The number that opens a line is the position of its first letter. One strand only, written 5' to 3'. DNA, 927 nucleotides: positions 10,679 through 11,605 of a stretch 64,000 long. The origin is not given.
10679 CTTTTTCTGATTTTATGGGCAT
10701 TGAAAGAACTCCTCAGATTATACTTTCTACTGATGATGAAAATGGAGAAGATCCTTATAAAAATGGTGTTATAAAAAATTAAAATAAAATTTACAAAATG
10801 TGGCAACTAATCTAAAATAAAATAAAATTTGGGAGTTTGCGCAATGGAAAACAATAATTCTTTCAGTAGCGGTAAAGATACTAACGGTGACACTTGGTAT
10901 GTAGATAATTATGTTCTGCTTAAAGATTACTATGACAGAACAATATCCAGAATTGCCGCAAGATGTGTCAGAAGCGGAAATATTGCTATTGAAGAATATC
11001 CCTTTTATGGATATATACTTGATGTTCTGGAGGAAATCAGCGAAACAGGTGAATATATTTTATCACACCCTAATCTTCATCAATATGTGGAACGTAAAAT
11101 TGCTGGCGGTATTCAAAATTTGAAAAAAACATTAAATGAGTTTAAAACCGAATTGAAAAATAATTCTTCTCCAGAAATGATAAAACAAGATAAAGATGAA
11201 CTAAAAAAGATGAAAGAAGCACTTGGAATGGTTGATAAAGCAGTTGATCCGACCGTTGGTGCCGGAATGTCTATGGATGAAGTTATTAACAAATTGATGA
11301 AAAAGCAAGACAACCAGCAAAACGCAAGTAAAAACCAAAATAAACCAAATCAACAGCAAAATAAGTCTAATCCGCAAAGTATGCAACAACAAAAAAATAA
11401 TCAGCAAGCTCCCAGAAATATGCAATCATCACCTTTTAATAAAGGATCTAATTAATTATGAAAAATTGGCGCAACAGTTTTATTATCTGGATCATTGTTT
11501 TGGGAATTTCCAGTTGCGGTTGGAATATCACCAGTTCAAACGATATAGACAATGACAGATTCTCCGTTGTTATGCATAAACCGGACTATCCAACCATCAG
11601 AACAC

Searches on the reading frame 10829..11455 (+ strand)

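Call 8: search_protein_families(library=pfam, proteins=[window:10829-11455:+], max_evalue=0.001)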
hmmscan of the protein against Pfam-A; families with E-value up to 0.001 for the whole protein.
window:10829-11455:+ (208 aa): 0 families

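Call 42: search_protein_families(library=ncbifam, proteins=[window:10829-11455:+], max_evalue=0.01)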
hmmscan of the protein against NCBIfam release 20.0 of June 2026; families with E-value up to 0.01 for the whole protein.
window:10829-11455:+ (208 aa): 4 families
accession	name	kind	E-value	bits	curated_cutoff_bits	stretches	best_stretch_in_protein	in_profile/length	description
NF041244.1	IglI_fam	subfamily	0.00037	20.5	100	1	90-197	81-193/290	type VI secretion system protein IglI family protein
TIGR03363.1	VI_chp_8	equivalog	0.0017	18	160.85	1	92-197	172-282/353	type VI secretion system protein TssA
NF002703.0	PRK02507.1-1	subfamily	0.0031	16.9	526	1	83-194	56-165/447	proton extrusion protein PcxA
NF003233.0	PRK04195.2-3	equivalog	0.0096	14.8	471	0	36-203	346-502/504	replication factor C large subunit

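Call 76: search_protein_families(library=pfam, proteins=[window:10829-11455:+], max_evalue=1)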
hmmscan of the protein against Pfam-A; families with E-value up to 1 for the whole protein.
window:10829-11455:+ (208 aa): 4 families
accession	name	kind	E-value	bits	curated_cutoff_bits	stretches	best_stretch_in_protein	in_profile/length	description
PF00921.22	Lipoprotein_2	-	0.046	13.7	22.6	1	86-169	30-114/298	Borrelia lipoprotein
PF04622.18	ERG2_Sigma1R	-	0.18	11.6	21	1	63-121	10-67/210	ERG2 and Sigma1 receptor like protein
PF14721.12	AIF_C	-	0.21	12.5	25.9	1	130-206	29-99/130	Apoptosis-inducing factor, mitochondrion-associated, C-term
PF02601.20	Exonuc_VII_L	-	0.47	10.3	35.9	1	82-193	151-256/315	Exonuclease VII, large subunit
